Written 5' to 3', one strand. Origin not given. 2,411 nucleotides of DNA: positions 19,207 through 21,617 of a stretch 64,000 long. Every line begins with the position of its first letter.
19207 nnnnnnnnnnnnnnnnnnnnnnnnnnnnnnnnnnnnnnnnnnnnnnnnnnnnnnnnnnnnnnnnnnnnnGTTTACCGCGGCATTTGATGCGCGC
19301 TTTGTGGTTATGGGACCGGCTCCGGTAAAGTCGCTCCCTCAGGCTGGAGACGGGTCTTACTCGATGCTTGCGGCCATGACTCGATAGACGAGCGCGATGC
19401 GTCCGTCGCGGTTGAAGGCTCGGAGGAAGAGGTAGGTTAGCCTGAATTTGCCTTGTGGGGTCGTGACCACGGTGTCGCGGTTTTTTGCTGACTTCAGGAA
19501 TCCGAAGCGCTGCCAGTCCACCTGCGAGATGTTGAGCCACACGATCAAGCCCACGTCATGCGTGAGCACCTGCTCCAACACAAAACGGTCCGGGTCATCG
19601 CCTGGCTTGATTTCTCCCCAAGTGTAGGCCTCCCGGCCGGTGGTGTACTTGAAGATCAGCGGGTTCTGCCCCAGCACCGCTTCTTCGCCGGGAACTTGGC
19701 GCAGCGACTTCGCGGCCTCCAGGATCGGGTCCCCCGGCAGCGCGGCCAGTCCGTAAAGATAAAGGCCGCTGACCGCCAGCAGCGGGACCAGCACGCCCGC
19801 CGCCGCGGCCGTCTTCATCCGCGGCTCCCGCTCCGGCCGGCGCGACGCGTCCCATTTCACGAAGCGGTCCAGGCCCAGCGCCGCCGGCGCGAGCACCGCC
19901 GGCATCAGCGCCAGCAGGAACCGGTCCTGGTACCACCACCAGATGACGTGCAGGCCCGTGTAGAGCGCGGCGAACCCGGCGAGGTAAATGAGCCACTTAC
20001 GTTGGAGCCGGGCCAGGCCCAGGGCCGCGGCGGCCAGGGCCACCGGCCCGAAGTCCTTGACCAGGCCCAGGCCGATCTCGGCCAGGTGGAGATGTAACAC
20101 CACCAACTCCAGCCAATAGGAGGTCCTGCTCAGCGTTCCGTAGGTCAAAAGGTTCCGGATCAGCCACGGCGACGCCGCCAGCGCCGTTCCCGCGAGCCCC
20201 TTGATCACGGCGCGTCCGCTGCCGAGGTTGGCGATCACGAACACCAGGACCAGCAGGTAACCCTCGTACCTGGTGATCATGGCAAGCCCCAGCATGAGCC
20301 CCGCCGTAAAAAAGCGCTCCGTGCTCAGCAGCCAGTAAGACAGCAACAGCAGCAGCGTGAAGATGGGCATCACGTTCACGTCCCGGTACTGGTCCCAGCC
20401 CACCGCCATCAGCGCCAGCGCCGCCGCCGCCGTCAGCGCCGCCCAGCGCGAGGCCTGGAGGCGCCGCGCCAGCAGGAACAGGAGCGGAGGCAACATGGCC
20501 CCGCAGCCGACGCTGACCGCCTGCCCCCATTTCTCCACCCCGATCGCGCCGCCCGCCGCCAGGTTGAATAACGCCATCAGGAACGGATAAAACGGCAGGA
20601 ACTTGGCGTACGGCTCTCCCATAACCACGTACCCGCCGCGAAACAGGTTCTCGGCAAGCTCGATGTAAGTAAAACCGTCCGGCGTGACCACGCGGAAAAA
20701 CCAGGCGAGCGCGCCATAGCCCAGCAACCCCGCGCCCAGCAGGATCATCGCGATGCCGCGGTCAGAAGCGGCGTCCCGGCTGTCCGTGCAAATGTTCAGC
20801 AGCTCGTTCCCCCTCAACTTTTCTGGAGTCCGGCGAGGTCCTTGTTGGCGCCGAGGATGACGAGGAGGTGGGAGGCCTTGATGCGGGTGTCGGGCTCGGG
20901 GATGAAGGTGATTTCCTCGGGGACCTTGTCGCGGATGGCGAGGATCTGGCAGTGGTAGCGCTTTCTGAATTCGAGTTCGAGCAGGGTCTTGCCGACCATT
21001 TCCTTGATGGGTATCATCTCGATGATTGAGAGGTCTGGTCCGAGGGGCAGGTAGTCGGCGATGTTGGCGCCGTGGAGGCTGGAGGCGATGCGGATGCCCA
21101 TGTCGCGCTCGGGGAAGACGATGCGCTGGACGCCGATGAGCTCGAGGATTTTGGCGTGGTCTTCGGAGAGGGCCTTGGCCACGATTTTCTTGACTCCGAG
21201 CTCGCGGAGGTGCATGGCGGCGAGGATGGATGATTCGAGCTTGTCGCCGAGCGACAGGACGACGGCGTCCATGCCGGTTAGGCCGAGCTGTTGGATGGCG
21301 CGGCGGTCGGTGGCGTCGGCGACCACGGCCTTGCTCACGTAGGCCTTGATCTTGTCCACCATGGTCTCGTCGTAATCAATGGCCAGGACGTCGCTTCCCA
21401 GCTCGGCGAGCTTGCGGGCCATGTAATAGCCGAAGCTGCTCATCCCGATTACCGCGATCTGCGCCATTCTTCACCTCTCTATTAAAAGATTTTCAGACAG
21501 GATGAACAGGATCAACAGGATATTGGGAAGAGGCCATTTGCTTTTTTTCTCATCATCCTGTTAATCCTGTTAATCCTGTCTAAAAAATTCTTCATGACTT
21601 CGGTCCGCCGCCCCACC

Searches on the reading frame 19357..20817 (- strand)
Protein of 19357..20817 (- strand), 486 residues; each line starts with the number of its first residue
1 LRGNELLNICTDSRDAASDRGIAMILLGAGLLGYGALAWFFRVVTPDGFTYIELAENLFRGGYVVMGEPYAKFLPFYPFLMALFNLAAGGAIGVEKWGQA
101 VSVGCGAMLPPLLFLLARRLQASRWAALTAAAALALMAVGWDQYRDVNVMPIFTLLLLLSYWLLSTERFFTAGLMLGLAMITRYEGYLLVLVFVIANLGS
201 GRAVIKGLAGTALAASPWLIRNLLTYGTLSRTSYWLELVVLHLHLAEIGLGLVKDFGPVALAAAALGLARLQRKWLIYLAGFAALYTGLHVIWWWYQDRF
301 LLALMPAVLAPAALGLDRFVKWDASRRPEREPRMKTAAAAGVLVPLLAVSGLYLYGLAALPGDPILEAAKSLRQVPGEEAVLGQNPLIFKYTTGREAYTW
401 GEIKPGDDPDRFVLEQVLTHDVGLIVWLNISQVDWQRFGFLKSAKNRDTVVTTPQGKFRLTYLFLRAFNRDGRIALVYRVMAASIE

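Call 5: search_protein_families(library=pfam, proteins=[window:19357-20817:-], max_evalue=0.01)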
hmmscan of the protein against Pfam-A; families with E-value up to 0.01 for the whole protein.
window:19357-20817:- (486 aa): 0 families

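Call 20: search_protein_families(library=ncbifam, proteins=[window:19357-20817:-], max_evalue=0.01)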
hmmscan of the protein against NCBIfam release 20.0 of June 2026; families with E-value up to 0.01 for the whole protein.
window:19357-20817:- (486 aa): 0 families

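Call 27: find_homologous_proteins(query=window:19357-20817:-, max_evalue=1e-10)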
Query window:19357-20817:- (486 aa): 3 proteins with E <= 1e-10 among 8000 candidates.
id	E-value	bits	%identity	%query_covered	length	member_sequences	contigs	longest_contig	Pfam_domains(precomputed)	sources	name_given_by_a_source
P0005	0.0e+0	1074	100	100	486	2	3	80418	-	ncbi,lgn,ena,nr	ncbi:MAG TPA: hypothetical protein VM658_19010 [bacterium]|nr:hypothetical protein [bacterium]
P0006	2.4e-186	638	66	91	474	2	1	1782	-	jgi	jgi:hypothetical protein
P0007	2.1e-142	493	54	92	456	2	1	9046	-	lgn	-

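Call 29: find_encoding_contigs(protein=P0007, flank=10000)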
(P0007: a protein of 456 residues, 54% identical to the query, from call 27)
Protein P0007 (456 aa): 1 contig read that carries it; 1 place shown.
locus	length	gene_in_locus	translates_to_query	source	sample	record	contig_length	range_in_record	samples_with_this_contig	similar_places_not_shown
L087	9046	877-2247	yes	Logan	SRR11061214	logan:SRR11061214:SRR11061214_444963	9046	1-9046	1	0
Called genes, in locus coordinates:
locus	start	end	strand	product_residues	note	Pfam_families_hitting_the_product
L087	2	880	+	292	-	?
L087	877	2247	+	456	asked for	-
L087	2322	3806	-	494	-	-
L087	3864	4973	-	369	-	-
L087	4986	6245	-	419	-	PF07676:PD40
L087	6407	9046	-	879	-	?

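Call 30: find_encoding_contigs(protein=P0006, flank=10000)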
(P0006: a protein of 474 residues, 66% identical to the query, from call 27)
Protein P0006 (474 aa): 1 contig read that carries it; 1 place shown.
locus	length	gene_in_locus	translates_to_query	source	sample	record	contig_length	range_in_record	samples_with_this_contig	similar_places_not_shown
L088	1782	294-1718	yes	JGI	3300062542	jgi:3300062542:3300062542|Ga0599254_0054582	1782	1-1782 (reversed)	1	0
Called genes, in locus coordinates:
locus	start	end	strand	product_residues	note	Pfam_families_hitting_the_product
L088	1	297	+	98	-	?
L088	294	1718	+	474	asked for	-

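Call 73: search_protein_families(library=pfam, proteins=[window:19357-20817:-], max_evalue=1)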
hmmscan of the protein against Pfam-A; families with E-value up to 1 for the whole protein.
window:19357-20817:- (486 aa): 1 family
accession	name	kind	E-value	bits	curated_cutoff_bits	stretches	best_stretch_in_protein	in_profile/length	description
PF09594.16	GT87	-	0.22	11.7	25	1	152-305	79-223/237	Glycosyltransferase family 87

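Call 95: search_solved_structures(query=window:19357-20817:-, max_evalue=1)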
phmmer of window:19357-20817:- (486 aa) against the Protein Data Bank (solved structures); distinct sequences matched with E-value up to 1: 0.
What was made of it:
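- On GT39 / PMT glycosyltransferase (flanking gene 19357-20817): No NCBIfam hit and no PDB sequence match (calls 5, 20, 73, 95).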

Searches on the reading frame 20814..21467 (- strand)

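Call 5: search_protein_families(library=pfam, proteins=[window:20814-21467:-], max_evalue=0.01)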
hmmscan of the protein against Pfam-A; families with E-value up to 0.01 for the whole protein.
window:20814-21467:- (217 aa): 5 families
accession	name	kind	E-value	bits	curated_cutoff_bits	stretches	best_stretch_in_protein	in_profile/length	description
PF02254.24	TrkA_N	-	1.6e-25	90.1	23.8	1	4-119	1-116/116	TrkA-N domain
PF02080.26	TrkA_C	-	1.4e-10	41.3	27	1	156-215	11-67/71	TrkA-C domain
PF03446.21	NAD_binding_2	-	8.6e-05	23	21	1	3-76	1-66/161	NAD binding domain of 6-phosphogluconate dehydrogenase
PF03721.20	UDPG_MGDP_dh_N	-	0.00055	20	27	1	3-45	2-44/187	UDP-glucose/GDP-mannose dehydrogenase family, NAD binding domain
PF01210.29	NAD_Gly3P_dh_N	-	0.0071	16.8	23.1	0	3-42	1-40/158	NAD-dependent glycerol-3-phosphate dehydrogenase N-terminus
